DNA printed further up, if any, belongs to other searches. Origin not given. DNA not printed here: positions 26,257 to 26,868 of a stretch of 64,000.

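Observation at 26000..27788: Four-gene operon: ECF sigma, STAS antagonist, unknown 103-aa protein, DUF1573 secreted protein (a partner-switching module without a kinase)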

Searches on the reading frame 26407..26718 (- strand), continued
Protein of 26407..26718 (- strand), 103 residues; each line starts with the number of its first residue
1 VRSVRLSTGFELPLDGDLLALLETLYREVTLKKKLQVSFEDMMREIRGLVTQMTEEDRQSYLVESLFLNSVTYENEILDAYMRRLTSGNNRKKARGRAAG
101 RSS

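Call 51: find_encoding_contigs(protein=P0193, flank=5000, max_places=3)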
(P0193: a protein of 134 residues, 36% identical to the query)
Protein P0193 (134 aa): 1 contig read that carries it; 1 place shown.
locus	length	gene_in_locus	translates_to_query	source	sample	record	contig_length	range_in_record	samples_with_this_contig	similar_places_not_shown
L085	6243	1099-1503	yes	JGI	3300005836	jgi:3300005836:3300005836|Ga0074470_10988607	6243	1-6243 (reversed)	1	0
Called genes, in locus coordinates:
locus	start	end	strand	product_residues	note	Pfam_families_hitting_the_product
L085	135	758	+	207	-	PF07638:Sigma70_ECF, PF04542:Sigma70_r2, PF08281:Sigma70_r4_2, PF04545:Sigma70_r4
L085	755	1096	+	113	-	PF01740:STAS, PF13466:STAS_2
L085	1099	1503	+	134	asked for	-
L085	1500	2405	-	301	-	PF03331:LpxC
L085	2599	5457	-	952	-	PF00005:ABC_tran (faint), PF02463:SMC_N (faint), PF03193:RsgA_GTPase (faint), PF13191:AAA_16 (faint), PF13555:AAA_29 (faint), PF20703:nSTAND1 (faint), PF17760:UvrA_inter, PF17755:UvrA_DNA-bind, +1 more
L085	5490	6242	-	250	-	PF00488:MutS_V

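Call 52: search_protein_families(library=pfam, proteins=[L084:234-545:+, L084:1-195:+, L083:806-1168:+, L083:1-756:+, L084:842-1201:-, L082:2-151:+], max_evalue=0.1)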
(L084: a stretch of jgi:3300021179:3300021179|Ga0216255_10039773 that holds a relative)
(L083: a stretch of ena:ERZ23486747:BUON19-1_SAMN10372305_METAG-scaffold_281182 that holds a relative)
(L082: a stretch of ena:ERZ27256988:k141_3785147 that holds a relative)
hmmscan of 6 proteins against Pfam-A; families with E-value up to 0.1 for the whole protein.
L084:234-545:+ (103 aa): 2 families
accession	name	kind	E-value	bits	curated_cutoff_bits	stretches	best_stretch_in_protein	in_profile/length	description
PF01740.26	STAS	-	3.9e-05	23.8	22.6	1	42-97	51-106/106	STAS domain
PF18340.7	TraI_2B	-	0.028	14.7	26.7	1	39-79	10-49/79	DNA relaxase TraI 2B/2B-like domain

L084:1-195:+ (64 aa): 0 families

L083:806-1168:+ (120 aa): 2 families
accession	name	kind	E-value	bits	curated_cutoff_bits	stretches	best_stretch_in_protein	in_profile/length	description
PF01740.26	STAS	-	3e-14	53.1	22.6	1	24-112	17-106/106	STAS domain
PF13466.11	STAS_2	-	8.1e-09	36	29.2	1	25-100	6-80/80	STAS domain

L083:1-756:+ (251 aa): 3 families
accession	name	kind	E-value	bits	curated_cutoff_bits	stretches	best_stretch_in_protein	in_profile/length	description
PF01545.26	Cation_efflux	-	1.6e-29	103.5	26.6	1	12-160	43-198/198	Cation efflux family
PF16916.11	ZT_dimer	-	1e-14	54.7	26.7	1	164-240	1-77/78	Dimerisation domain of Zinc Transporter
PF10630.14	DUF2476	-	0.057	14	27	1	132-165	50-85/259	Protein of unknown function (DUF2476)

L084:842-1201:- (119 aa): 6 families
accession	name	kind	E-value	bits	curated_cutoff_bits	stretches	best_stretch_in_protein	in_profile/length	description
PF19353.4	DUF5930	-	0.036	13.6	27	1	22-72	67-116/320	Family of unknown function (DUF5930)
PF12152.13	eIF_4G1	-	0.039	14.5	27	1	59-87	11-39/70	Eukaryotic translation initiation factor 4G1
PF00261.25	Tropomyosin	-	0.042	13.7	38.6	1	9-74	145-208/242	Tropomyosin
PF16516.10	CC2-LZ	-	0.046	14.6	35.3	0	10-38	52-80/100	Leucine zipper of domain CC2 of NEMO, NF-kappa-B essential modulator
PF14131.11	DUF4298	-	0.049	14.2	27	0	50-88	12-51/87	Domain of unknown function (DUF4298)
PF03961.19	FapA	-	0.081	13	31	1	4-99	150-244/272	Flagellar Assembly Protein A beta solenoid domain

L082:2-151:+ (49 aa): 8 families
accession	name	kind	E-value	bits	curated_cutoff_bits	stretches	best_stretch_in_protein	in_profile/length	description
PF13646.12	HEAT_2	-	4.1e-08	33.8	27.7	1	3-47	16-60/88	HEAT repeats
PF02985.28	HEAT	-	2.2e-07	30.9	23.5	1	23-47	5-29/31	HEAT repeat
PF03752.18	ALF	-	0.00039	20.8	25.4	1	20-43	1-24/42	Short repeats of unknown function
PF01602.26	Adaptin_N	-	0.0011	18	37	1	2-46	94-142/524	Adaptin N terminal region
PF12717.13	Cnd1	-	0.0018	18.8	26.4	1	20-46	23-49/162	non-SMC mitotic condensation complex subunit 1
PF03130.22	HEAT_PBS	-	0.0032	18.3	20.9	1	3-29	1-27/27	PBS lyase HEAT-like repeat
PF13513.12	HEAT_EZ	-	0.032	15.2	27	0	23-45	33-55/55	HEAT-like repeat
PF18944.7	DUF5691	-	0.033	14.1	27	1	25-48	223-246/491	Family of unknown function (DUF5691)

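Call 53: find_homologous_proteins(query=P0177, max_evalue=0.001)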
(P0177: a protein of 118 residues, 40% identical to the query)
Query P0177 (118 aa): 25 proteins with E <= 0.001 among 38 candidates.
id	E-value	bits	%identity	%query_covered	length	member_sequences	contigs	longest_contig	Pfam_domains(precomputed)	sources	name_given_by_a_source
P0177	8.6e-70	249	100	100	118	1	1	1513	-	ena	-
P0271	4.4e-34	135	67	81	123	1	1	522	-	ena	-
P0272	2.6e-33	132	64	81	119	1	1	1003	-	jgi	jgi:hypothetical protein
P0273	1.4e-32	130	59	82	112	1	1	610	-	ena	-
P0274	2.9e-32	129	58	88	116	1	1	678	-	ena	-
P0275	4.1e-32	128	58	92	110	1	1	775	-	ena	-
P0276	4.3e-31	125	58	85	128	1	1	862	-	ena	-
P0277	1.7e-30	123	52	92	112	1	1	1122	-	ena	-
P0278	4.8e-30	122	60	76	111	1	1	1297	-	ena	-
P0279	1.1e-29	120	59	78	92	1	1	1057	-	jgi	jgi:hypothetical protein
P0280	1.4e-29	120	61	79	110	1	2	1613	-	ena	-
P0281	1.9e-29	120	57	92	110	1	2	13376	-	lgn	-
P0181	4.1e-29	119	61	82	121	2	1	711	-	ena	-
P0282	1.3e-28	117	53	86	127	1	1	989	-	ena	-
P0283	2.2e-28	116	62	72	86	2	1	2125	-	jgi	-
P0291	2.6e-12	65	40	74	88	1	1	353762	-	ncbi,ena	-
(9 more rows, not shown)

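Call 54: find_encoding_contigs(protein=P0281, flank=6000, max_places=2)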
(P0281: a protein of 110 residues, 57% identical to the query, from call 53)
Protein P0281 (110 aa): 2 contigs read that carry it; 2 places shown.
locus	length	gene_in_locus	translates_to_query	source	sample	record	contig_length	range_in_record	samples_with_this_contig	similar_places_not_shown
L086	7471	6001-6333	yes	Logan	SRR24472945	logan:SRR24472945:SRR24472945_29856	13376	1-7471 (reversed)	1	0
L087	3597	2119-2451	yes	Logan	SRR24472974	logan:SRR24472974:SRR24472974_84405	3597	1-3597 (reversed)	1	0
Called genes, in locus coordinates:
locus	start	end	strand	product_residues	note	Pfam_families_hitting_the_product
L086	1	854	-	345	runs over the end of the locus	PF07719:TPR_2 (faint), PF13414:TPR_11 (faint), PF13428:TPR_14 (faint), PF13432:TPR_16 (faint), PF14559:TPR_19 (weak), PF00027:cNMP_binding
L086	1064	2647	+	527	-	-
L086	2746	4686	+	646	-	PF13292:DXP_synthase_N, PF02775:TPP_enzyme_C (faint), PF02779:Transket_pyr, PF02780:Transketolase_C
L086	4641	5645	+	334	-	PF01545:Cation_efflux, PF16916:ZT_dimer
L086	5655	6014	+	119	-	PF01740:STAS, PF13466:STAS_2 (weak)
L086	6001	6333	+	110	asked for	-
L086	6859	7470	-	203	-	?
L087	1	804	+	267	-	?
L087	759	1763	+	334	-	PF01545:Cation_efflux, PF16916:ZT_dimer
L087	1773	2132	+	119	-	PF01740:STAS, PF13466:STAS_2 (weak)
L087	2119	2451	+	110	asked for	-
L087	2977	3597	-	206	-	?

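Call 55: find_encoding_contigs(protein=P0291, flank=6000, max_places=2)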
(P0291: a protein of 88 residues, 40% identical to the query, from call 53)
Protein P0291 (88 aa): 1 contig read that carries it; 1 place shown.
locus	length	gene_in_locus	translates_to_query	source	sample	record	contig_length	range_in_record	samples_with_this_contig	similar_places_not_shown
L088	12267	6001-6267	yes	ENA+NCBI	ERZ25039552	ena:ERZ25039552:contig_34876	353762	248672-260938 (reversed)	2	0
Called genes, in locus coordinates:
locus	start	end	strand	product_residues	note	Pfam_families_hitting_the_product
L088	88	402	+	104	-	PF00829:Ribosomal_L21p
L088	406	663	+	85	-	PF01016:Ribosomal_L27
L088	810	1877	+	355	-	PF01018:GTP1_OBG, PF00009:GTP_EFTU (faint), PF01926:MMR_HSR1, PF02421:FeoB_N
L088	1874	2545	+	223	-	PF01467:CTP_transf_like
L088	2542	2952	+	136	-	PF02410:RsfS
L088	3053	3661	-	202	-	PF02223:Thymidylate_kin, PF13521:AAA_28 (faint)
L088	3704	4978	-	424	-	PF00278:Orn_DAP_Arg_deC, PF02784:Orn_Arg_deC_N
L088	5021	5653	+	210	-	PF07638:Sigma70_ECF, PF04542:Sigma70_r2, PF08281:Sigma70_r4_2, PF04545:Sigma70_r4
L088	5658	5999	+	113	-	PF01740:STAS, PF13466:STAS_2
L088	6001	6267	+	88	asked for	-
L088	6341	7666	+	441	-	PF04055:Radical_SAM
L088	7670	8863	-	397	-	-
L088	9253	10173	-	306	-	PF03331:LpxC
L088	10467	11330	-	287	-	PF00005:ABC_tran (faint)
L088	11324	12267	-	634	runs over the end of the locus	PF17760:UvrA_inter, PF17755:UvrA_DNA-bind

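Call 66: find_encoding_contigs(protein=P0146, flank=5000, max_places=2)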
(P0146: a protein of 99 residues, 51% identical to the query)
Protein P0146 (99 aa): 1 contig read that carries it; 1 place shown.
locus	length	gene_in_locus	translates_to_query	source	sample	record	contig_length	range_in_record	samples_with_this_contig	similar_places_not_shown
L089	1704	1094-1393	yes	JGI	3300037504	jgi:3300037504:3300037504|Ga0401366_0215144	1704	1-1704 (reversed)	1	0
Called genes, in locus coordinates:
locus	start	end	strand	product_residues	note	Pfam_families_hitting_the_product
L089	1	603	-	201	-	?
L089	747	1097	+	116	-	PF01740:STAS, PF13466:STAS_2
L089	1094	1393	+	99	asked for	-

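Call 67: find_encoding_contigs(protein=P0173, flank=5000, max_places=2)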
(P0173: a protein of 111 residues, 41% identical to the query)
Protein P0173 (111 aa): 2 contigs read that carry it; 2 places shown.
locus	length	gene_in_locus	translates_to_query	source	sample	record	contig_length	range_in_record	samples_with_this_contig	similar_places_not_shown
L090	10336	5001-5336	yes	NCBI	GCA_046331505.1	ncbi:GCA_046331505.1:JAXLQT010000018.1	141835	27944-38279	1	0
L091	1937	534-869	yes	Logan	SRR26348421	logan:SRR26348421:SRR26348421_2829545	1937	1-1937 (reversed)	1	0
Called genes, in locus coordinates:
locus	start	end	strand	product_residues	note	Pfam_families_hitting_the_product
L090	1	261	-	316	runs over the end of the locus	PF12911:OppC_N, PF00528:BPD_transp_1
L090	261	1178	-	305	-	PF00528:BPD_transp_1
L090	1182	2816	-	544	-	PF00496:SBP_bac_5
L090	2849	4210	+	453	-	-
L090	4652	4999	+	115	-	PF01740:STAS, PF13466:STAS_2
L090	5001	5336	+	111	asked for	-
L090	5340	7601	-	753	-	PF23139:OB_YrrC, PF00633:HHH (faint), PF14520:HHH_5 (weak), PF14490:HHH_RecD2, PF13245:AAA_19, PF13604:AAA_30, PF18335:SH3_13, PF13538:UvrD_C_2, +2 more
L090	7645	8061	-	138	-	PF02823:ATP-synt_DE_N, PF00401:ATP-synt_DE (weak)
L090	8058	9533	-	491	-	PF02874:ATP-synt_ab_N, PF00006:ATP-synt_ab, PF22919:ATP-synt_VA_C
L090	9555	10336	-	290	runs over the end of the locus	PF00231:ATP-synt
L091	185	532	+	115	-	PF01740:STAS, PF13466:STAS_2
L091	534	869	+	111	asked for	-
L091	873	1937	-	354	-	?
